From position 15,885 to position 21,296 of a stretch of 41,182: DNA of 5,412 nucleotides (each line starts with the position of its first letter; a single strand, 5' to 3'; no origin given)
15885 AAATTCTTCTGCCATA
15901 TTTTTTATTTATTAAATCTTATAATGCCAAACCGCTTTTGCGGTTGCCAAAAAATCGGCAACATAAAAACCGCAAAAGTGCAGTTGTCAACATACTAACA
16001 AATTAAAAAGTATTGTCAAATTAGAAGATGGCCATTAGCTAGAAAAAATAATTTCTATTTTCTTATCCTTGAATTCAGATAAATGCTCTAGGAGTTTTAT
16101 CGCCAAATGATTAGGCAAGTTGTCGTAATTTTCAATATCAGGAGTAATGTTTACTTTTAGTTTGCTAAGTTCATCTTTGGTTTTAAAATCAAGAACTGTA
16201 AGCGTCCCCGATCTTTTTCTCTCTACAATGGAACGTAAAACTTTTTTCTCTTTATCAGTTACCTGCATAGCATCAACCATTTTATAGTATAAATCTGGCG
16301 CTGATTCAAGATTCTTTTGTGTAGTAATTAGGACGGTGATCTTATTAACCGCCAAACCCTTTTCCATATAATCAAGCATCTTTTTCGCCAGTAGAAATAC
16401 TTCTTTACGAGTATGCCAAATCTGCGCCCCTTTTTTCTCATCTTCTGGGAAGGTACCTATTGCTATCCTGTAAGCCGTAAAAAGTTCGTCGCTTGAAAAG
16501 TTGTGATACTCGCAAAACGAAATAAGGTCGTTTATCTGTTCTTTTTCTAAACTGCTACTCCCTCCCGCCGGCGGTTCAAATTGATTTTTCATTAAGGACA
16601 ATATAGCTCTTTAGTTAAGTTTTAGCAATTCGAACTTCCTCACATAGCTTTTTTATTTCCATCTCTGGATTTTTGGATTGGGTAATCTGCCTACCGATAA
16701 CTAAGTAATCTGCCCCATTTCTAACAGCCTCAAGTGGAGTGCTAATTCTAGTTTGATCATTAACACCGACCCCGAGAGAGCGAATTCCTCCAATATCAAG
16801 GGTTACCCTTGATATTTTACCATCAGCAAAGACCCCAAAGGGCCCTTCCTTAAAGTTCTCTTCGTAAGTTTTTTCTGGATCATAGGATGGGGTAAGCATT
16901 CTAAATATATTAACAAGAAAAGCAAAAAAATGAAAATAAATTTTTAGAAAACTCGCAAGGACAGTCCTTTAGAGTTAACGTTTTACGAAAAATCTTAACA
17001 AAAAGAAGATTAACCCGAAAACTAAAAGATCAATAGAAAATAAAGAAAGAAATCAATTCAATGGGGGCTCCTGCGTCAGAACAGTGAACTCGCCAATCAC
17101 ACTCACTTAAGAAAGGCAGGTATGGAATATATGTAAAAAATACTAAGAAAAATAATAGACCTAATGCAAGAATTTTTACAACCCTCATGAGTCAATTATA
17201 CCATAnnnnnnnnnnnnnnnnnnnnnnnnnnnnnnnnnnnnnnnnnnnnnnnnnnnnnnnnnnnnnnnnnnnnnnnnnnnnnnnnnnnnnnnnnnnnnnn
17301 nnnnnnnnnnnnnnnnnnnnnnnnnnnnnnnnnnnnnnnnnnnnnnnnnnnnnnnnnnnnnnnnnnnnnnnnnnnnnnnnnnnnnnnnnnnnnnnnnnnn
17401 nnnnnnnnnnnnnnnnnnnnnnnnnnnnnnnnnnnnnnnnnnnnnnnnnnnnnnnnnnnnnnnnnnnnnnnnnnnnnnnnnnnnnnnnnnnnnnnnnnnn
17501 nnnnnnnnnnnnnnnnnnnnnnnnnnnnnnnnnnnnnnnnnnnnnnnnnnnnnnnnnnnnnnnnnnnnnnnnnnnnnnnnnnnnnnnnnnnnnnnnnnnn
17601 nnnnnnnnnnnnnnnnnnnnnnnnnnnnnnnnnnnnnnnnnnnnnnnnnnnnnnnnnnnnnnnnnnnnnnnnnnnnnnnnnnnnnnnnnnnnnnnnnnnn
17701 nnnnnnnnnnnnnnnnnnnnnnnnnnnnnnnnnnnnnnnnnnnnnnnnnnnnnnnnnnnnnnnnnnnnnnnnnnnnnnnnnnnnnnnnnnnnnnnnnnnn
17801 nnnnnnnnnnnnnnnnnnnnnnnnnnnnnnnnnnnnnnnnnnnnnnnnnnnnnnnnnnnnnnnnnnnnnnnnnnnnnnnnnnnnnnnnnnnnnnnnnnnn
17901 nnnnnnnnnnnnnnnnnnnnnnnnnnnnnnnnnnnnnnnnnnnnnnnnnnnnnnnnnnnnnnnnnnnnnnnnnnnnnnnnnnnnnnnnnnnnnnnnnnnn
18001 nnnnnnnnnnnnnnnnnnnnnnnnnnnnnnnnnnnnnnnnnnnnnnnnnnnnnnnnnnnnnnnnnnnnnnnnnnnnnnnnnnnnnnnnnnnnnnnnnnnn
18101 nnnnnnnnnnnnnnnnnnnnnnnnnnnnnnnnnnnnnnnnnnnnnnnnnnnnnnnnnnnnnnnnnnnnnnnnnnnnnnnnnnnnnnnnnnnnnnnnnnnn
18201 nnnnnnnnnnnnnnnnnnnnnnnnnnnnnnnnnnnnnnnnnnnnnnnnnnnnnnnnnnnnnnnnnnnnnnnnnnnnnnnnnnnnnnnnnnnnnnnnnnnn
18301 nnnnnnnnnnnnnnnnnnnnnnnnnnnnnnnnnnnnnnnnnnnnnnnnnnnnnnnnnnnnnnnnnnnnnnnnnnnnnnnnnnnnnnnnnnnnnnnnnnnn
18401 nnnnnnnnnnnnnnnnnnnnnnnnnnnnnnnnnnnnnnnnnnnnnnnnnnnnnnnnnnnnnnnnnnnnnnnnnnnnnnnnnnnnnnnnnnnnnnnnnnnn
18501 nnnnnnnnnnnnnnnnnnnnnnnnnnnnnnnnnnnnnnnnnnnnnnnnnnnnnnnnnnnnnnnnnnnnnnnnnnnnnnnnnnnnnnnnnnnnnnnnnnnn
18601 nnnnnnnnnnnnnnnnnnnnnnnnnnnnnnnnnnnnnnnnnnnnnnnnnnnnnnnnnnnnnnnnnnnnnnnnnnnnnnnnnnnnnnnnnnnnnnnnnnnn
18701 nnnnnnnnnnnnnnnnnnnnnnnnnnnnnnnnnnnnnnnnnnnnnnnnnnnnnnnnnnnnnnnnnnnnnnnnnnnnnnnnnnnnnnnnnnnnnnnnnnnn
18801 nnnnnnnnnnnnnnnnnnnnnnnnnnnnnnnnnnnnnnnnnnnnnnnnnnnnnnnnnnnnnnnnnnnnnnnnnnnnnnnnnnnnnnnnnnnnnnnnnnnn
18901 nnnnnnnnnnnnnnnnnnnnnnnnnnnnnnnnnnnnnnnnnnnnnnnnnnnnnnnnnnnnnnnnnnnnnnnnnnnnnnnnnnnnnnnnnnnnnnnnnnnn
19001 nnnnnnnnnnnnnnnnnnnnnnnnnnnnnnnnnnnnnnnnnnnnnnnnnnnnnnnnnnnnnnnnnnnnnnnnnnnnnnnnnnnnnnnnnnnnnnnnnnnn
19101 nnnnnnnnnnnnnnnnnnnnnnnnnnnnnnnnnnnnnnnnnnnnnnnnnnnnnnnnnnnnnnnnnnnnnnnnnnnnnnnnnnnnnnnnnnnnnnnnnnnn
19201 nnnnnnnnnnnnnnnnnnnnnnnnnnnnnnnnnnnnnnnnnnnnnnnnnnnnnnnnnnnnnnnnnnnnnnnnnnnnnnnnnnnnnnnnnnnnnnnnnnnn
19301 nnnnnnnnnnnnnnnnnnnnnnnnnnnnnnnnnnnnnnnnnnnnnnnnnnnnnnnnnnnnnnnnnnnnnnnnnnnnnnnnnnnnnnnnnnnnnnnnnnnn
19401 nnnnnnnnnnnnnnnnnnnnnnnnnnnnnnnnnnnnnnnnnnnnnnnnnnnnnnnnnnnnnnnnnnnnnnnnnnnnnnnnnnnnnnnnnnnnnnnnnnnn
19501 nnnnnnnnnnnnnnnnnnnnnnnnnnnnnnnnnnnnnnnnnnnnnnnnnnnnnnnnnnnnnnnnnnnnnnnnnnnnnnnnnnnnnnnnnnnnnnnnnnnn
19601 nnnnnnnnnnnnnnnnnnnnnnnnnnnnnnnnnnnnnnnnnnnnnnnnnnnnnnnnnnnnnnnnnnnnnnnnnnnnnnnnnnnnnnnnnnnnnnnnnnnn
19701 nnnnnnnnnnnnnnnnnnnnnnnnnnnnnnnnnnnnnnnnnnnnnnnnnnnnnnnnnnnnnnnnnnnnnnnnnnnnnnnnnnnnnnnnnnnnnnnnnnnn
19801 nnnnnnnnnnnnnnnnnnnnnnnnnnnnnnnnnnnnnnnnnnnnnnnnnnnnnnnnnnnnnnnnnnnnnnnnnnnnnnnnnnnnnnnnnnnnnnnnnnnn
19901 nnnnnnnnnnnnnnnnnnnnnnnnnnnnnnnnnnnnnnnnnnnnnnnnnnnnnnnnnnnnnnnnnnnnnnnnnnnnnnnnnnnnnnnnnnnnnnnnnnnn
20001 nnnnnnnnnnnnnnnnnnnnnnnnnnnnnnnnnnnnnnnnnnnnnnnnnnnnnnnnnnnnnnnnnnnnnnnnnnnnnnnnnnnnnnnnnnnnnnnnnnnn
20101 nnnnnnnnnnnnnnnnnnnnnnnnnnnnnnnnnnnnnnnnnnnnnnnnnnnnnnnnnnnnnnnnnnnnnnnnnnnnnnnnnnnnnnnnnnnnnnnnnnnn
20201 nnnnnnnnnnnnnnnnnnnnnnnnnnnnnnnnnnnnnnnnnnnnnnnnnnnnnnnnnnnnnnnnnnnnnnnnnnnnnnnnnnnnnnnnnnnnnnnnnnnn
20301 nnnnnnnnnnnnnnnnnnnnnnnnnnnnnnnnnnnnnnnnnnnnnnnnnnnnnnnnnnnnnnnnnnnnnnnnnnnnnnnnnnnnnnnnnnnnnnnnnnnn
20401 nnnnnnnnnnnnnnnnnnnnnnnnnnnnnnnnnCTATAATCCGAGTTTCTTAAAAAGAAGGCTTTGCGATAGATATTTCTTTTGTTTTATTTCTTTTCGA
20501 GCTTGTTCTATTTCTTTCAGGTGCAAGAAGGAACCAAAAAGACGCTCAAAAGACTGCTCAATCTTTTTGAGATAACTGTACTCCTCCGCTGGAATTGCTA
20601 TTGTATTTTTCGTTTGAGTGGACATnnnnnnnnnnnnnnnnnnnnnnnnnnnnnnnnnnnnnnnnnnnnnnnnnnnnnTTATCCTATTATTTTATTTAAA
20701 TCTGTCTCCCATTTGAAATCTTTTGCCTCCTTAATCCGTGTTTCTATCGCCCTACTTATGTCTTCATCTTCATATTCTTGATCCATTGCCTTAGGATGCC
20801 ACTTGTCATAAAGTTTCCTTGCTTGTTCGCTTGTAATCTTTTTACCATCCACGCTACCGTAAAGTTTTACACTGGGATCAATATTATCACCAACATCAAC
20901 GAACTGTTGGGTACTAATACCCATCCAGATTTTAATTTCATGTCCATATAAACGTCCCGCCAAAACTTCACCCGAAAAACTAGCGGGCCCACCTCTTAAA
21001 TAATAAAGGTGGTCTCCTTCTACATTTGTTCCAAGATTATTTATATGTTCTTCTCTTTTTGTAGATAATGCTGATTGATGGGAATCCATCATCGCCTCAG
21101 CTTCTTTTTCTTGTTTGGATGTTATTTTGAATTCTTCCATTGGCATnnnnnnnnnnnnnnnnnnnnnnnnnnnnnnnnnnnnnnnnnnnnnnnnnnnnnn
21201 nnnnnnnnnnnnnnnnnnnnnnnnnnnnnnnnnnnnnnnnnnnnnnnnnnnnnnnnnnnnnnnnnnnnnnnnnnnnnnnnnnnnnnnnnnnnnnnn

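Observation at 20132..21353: A 34-bp perfect duplication of the rpsG 3' end brackets a 1.15-kb integrase-less island (RelE/ParE TA plus unknown gene) inside the str operon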

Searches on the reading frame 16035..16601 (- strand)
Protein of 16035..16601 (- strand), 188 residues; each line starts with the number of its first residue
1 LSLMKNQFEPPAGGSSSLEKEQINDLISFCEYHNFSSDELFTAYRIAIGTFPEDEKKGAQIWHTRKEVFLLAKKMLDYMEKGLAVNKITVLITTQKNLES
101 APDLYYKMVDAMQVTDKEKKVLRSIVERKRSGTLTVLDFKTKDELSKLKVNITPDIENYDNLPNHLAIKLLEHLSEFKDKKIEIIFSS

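Call 10: search_protein_families(library=pfam, proteins=[window:16035-16601:-], max_evalue=0.01)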
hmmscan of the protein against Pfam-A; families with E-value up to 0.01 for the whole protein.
window:16035-16601:- (188 aa): 1 family
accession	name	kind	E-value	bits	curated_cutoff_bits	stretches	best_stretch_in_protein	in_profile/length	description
PF00874.25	PRD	-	0.0085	16.8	23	0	41-84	30-72/90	PRD domain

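Call 79: search_protein_families(library=padloc, proteins=[window:16035-16601:-], max_evalue=0.01)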
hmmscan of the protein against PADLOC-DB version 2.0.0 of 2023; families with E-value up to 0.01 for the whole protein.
window:16035-16601:- (188 aa): 1 family
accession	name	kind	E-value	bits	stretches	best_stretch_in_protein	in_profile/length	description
PDLC00424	ThsB1|ThsB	-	0.0081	14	0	55-100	125-169/234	TIR-like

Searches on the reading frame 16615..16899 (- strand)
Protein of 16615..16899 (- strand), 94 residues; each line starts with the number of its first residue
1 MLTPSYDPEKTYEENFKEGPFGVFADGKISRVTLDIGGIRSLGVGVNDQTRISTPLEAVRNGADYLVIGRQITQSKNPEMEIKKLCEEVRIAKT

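Call 10: search_protein_families(library=pfam, proteins=[window:16615-16899:-], max_evalue=0.01)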
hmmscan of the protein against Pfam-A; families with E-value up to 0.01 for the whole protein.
window:16615-16899:- (94 aa): 1 family
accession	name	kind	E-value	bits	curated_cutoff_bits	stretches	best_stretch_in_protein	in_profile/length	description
PF00215.30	OMPdecase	-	2.2e-08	34.7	27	1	38-84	174-220/221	Orotidine 5'-phosphate decarboxylase / HUMPS family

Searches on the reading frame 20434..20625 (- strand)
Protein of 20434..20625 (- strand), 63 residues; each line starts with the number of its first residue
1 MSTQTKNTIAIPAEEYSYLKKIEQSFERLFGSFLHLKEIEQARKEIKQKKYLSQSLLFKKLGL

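Call 10: search_protein_families(library=pfam, proteins=[window:20434-20625:-], max_evalue=0.01)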
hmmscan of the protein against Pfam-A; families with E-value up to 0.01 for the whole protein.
window:20434-20625:- (63 aa): 0 families

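Call 11: search_protein_families(library=ncbifam, proteins=[window:20434-20625:-], max_evalue=0.01)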
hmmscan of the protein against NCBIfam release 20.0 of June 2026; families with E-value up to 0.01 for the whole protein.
window:20434-20625:- (63 aa): 0 families

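Call 33: find_encoding_contigs(protein=window:20434-20625:-, flank=6000, max_places=10)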
Protein window:20434-20625:- (63 aa): 2 contigs read that carry it; 2 places shown.
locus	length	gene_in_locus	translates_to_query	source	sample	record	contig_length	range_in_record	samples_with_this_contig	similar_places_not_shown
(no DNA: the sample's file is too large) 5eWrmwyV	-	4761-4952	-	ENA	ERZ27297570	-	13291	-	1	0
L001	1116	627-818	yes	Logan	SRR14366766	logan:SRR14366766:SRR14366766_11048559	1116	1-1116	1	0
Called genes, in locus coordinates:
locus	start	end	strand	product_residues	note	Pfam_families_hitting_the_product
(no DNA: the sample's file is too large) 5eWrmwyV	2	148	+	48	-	?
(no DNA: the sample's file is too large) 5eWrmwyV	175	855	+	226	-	PF18916:Lycopene_cyc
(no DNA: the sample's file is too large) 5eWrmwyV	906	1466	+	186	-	PF20803:PaaX_M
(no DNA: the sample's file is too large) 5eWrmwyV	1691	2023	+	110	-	-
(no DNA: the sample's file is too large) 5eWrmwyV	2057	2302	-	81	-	PF00830:Ribosomal_L28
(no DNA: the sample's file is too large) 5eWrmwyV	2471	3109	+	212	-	PF02163:Peptidase_M50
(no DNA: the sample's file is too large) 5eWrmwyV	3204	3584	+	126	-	PF00164:Ribosom_S12_S23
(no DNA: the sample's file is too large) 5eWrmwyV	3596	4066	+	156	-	PF00177:Ribosomal_S7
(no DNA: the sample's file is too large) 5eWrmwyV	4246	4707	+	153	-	-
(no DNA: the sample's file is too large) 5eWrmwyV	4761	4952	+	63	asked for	-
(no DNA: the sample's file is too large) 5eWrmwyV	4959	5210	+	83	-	PF05016:ParE_toxin (weak)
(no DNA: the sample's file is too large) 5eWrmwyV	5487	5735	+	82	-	PF15919:HicB_lk_antitox (weak)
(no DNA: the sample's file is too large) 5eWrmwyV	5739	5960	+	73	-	PF07927:HicA_toxin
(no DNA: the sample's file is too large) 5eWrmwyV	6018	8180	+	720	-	PF00009:GTP_EFTU, PF03144:GTP_EFTU_D2, PF22042:EF-G_D2, PF14492:EFG_III, PF16658:RF3_C (weak), PF03764:EFG_IV, PF00679:EFG_C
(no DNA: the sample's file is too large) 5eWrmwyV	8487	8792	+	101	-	PF00215:OMPdecase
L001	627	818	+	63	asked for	-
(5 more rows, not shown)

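Call 79: search_protein_families(library=padloc, proteins=[window:20434-20625:-], max_evalue=0.01)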
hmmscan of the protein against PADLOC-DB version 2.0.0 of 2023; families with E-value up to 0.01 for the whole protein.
window:20434-20625:- (63 aa): 0 families

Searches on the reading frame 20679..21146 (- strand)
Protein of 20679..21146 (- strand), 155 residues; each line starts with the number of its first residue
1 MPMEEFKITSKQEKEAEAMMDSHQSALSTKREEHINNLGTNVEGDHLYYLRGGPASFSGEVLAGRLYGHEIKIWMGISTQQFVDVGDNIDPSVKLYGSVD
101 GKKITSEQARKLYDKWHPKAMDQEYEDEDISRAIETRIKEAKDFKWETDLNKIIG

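Call 10: search_protein_families(library=pfam, proteins=[window:20679-21146:-], max_evalue=0.01)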
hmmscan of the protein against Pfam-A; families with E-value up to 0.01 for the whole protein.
window:20679-21146:- (155 aa): 0 families

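Call 11: search_protein_families(library=ncbifam, proteins=[window:20679-21146:-], max_evalue=0.01)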
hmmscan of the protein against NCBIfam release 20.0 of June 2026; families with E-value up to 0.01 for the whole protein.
window:20679-21146:- (155 aa): 0 families

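Call 13: find_encoding_contigs(protein=window:20679-21146:-, flank=6000, max_places=10)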
Protein window:20679-21146:- (155 aa): 1 contig read that carries it; 1 place shown.
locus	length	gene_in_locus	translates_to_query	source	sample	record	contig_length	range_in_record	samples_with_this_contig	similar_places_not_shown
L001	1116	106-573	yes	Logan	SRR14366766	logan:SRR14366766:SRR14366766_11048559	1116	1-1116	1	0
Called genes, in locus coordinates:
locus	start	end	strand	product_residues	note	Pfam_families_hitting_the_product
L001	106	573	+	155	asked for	-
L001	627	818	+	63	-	-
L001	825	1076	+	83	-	PF05016:ParE_toxin (weak)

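Call 18: find_homologous_proteins(query=window:20679-21146:-, max_evalue=0.001)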
Query window:20679-21146:- (155 aa): 1 proteins with E <= 0.001 among 9 candidates.
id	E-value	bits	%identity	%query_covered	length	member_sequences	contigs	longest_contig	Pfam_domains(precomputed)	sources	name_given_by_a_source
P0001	1.1e-96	339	100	99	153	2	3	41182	-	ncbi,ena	-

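Call 26: search_protein_representatives(protein=window:20679-21146:-)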
Query: 155 residues. Proteins with E-value up to 0.001 (for the whole library): 4; up to 1e-10: 2; up to 1e-30: 1. The best 4 are listed.
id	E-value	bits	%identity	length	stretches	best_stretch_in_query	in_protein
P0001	3.6e-97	338.7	100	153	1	3-155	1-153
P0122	1.8e-17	80.0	41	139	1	3-154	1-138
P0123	5.0e-07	46.1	34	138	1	4-143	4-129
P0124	1.6e-05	41.2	25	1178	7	46-117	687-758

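Call 27: find_encoding_contigs(protein=P0122, flank=6000, max_places=6)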
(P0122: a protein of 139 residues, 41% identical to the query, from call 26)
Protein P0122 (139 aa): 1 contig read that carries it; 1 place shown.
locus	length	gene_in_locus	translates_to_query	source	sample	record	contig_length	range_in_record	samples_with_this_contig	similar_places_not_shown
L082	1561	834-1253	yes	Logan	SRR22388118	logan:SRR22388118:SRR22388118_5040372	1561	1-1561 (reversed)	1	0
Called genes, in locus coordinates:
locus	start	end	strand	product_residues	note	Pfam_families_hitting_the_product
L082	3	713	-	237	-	?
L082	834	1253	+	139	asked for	-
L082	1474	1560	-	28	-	?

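Call 79: search_protein_families(library=padloc, proteins=[window:20679-21146:-], max_evalue=0.01)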
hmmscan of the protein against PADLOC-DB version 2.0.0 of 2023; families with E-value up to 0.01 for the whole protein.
window:20679-21146:- (155 aa): 0 families
